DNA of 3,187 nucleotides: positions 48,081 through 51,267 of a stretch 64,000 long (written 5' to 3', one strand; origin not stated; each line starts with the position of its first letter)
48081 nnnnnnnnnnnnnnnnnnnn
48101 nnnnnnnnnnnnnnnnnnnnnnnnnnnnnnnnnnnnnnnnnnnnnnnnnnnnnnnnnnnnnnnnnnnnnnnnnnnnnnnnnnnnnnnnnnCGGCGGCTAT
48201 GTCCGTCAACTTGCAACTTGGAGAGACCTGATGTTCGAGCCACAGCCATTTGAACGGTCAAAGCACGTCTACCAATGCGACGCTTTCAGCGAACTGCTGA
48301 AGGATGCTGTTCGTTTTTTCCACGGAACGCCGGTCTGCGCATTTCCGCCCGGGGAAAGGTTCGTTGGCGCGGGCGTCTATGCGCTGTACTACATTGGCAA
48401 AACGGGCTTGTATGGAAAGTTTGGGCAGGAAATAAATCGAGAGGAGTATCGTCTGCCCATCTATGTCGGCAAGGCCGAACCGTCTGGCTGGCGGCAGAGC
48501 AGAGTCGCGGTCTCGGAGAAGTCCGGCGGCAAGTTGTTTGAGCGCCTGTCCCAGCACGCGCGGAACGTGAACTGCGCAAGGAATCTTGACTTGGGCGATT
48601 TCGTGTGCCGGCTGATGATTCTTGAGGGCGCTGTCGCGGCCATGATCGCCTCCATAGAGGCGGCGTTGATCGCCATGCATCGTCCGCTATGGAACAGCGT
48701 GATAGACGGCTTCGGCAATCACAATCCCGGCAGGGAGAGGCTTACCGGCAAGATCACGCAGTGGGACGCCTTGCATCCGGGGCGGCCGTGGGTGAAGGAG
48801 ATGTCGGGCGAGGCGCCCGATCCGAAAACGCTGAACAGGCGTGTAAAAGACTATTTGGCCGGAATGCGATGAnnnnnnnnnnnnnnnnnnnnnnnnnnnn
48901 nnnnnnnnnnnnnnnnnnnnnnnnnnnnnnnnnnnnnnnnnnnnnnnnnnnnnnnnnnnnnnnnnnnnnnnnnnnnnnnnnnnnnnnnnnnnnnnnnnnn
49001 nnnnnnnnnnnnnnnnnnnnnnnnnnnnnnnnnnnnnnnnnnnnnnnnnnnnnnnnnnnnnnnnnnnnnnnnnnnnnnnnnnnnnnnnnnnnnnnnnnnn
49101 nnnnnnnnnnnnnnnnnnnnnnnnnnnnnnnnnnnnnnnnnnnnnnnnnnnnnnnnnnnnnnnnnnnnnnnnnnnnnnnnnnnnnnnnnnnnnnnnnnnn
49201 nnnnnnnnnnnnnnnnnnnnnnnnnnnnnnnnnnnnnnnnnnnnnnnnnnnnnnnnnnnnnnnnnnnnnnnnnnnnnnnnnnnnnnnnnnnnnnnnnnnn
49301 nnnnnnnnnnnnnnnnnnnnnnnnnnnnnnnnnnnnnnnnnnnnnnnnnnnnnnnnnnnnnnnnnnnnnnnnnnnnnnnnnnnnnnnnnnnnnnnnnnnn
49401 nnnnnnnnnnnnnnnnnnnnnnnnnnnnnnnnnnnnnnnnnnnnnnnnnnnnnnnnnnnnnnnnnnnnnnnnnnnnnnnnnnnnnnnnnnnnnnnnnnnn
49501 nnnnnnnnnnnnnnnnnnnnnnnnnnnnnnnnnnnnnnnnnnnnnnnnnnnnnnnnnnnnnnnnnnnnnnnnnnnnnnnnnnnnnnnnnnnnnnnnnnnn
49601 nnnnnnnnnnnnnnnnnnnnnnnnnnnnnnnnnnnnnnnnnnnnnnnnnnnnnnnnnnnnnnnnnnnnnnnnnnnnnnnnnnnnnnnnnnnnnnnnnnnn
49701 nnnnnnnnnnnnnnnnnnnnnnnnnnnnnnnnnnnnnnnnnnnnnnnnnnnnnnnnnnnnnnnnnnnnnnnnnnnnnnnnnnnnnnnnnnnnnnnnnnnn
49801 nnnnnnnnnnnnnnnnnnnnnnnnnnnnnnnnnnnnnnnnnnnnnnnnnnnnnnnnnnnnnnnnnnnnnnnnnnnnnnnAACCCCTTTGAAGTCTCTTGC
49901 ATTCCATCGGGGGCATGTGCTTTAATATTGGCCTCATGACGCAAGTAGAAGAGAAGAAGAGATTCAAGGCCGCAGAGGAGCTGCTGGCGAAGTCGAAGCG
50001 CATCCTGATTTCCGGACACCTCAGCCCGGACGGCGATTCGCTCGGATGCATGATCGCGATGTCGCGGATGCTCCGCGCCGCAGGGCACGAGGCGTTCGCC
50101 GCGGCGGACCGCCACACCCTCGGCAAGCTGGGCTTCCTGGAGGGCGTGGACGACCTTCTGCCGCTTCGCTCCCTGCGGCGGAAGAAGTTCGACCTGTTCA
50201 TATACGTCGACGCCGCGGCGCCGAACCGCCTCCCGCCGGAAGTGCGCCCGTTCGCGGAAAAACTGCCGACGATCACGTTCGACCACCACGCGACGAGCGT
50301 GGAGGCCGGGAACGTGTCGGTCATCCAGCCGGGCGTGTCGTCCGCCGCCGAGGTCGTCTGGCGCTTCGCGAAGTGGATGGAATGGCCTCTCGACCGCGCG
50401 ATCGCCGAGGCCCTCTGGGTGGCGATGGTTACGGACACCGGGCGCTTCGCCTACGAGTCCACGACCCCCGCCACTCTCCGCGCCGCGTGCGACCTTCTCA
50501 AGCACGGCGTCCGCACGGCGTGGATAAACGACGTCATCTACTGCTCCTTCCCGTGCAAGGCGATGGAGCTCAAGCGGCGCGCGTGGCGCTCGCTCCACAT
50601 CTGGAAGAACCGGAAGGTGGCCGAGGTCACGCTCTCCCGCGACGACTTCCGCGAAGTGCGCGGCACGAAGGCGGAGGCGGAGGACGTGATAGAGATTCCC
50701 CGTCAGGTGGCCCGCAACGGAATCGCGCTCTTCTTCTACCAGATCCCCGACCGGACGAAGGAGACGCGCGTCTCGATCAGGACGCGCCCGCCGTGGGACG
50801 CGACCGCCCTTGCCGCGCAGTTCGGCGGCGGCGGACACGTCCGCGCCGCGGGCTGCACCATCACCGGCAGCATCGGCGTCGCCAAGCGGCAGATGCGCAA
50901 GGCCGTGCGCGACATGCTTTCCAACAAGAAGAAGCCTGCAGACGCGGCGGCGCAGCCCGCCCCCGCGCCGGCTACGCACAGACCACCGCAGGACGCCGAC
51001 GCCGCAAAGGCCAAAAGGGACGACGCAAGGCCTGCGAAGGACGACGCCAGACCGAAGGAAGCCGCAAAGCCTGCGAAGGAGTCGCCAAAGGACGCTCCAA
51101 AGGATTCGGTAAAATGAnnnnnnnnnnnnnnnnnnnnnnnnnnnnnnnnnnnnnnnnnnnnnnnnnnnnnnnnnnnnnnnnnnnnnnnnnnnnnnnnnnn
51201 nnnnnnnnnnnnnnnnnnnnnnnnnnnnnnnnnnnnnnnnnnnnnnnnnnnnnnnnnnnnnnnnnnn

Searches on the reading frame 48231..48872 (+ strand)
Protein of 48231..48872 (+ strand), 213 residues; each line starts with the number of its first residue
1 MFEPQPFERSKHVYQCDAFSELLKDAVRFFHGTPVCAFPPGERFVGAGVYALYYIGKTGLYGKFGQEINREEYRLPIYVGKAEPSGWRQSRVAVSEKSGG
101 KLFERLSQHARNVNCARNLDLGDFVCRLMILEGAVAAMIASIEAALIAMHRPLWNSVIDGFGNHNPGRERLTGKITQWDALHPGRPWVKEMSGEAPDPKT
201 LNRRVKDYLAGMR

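Call 109: search_protein_families(library=pfam, proteins=[window:48231-48872:+], max_evalue=0.01)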
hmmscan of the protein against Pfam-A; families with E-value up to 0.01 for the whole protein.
window:48231-48872:+ (213 aa): 1 family
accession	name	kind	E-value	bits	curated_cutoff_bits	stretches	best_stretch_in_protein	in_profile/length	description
PF09517.16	RE_Eco29kI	-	1.6e-56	191.1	30.8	1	42-209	1-164/164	Eco29kI restriction endonuclease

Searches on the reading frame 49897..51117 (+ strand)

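Call 8: search_protein_families(library=pfam, proteins=[window:49897-51117:+], max_evalue=0.001)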
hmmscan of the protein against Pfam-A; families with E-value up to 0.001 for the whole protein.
window:49897-51117:+ (406 aa): 2 families
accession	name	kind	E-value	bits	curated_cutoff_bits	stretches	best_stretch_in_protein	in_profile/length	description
PF01368.27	DHH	-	1e-14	55.3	28.1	1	35-176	1-124/125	DHH family, N-terminal domain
PF02272.25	DHHA1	-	7.9e-07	29.9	25.9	1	264-339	21-98/102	DHHA1 domain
